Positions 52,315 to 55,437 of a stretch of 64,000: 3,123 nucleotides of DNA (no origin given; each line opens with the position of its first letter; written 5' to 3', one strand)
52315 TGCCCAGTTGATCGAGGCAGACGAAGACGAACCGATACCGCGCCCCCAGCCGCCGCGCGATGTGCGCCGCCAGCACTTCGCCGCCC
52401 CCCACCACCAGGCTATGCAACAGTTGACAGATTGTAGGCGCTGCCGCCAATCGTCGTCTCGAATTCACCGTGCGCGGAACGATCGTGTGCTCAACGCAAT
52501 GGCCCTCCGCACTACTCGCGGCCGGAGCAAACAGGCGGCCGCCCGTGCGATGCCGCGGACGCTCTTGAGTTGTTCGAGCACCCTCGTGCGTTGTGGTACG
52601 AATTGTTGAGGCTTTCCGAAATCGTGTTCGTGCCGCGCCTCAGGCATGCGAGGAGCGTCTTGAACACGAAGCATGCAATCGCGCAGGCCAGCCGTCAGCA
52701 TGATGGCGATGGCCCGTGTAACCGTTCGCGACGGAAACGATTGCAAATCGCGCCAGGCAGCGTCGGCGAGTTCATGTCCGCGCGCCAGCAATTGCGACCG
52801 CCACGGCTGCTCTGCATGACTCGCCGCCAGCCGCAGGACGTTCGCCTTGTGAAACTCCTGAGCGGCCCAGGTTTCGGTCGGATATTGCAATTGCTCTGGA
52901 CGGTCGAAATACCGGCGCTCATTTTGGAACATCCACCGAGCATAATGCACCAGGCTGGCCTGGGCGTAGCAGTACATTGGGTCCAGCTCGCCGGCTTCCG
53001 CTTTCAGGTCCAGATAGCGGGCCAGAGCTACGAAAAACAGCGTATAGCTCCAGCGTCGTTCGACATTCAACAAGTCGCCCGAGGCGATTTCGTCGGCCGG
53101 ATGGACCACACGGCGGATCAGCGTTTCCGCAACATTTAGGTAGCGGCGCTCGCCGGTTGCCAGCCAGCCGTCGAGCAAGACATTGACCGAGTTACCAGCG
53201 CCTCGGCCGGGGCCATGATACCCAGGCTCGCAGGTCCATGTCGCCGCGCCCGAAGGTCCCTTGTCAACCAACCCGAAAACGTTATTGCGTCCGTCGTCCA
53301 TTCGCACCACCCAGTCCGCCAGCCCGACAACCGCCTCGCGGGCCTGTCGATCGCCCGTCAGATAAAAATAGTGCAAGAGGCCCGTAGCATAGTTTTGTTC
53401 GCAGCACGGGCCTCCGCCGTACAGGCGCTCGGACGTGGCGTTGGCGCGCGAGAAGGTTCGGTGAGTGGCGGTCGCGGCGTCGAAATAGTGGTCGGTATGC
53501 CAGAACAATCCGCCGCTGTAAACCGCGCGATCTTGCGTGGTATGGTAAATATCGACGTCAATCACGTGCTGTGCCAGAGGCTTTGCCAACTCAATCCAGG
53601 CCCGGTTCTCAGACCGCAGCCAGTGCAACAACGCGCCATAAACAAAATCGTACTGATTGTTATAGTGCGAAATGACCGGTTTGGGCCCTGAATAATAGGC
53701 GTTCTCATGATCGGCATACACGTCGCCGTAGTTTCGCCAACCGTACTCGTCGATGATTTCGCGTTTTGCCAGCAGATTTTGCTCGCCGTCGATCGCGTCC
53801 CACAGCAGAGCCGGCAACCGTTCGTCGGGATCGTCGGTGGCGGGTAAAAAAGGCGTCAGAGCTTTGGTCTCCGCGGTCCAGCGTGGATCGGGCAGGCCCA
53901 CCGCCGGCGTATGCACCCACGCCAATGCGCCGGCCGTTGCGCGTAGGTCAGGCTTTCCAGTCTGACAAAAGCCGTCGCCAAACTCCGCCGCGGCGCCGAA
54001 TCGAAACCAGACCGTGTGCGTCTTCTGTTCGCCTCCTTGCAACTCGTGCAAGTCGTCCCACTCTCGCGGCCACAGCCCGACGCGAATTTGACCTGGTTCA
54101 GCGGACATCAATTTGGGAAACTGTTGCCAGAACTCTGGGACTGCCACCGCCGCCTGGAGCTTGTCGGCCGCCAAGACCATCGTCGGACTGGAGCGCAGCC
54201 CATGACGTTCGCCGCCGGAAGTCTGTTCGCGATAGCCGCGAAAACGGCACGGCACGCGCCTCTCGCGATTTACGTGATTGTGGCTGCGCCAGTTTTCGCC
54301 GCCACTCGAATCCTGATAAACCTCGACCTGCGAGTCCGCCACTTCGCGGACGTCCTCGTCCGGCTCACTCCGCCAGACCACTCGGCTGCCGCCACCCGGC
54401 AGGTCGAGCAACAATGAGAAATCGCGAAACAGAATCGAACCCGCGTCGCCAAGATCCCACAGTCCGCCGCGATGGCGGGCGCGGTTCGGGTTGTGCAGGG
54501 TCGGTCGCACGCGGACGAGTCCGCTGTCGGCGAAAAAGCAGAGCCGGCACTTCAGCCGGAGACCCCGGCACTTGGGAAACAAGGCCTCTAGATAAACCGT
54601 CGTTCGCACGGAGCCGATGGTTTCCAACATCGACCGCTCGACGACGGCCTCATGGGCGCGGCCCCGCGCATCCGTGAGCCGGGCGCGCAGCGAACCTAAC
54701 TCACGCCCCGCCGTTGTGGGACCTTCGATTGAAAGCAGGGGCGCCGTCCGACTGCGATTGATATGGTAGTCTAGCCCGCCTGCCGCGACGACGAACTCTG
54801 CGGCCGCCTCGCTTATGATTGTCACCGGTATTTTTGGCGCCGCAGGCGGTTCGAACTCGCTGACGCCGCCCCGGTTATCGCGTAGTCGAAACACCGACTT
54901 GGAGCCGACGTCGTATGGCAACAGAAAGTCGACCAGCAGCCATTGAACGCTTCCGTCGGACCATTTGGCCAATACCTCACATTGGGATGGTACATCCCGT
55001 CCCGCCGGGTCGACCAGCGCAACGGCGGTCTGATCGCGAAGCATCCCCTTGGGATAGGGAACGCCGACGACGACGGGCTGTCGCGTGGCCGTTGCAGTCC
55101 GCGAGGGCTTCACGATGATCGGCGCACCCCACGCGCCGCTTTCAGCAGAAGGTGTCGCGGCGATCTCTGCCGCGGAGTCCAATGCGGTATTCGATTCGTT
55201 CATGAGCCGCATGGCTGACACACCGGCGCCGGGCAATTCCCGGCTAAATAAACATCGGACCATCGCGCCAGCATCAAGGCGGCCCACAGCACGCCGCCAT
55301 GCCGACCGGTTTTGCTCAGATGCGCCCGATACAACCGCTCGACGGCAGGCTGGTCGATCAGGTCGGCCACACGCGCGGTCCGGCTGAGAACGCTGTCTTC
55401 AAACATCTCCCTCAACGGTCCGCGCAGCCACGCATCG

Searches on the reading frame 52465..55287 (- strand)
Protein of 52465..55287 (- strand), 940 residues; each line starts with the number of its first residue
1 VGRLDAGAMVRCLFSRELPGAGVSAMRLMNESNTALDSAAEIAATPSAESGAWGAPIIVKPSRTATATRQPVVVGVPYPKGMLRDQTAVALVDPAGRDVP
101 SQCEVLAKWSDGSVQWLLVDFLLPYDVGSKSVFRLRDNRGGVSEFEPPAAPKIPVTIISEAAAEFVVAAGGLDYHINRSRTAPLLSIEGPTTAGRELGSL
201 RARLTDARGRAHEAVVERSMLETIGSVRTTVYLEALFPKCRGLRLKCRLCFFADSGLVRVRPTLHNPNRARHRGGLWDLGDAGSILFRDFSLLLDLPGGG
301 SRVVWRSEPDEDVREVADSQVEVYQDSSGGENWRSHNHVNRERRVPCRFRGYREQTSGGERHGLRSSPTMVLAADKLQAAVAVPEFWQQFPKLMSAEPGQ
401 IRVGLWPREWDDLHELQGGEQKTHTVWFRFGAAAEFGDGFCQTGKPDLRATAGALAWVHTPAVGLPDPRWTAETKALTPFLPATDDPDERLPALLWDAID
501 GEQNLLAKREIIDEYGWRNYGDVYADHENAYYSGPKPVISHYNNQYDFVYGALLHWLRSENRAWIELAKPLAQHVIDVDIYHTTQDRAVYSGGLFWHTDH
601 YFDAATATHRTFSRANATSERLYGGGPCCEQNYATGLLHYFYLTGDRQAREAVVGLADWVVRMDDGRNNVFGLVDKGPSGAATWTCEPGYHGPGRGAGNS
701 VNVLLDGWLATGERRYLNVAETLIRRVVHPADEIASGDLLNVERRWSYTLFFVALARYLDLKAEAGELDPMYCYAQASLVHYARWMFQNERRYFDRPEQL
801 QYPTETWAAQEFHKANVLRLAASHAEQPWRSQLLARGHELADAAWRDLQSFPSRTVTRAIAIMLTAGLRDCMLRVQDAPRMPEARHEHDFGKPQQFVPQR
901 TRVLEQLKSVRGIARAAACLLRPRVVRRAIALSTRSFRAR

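Call 98: search_protein_families(library=pfam, proteins=[window:52465-55287:-], max_evalue=0.00001)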
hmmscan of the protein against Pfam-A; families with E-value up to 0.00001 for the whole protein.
window:52465-55287:- (940 aa): 1 family
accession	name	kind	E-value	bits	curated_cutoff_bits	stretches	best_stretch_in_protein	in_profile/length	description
PF19501.5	PcRGLX_1st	-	1.2e-09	38.3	22.1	1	67-116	14-63/83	PcRGLX-like N-terminal RIFT barrel domain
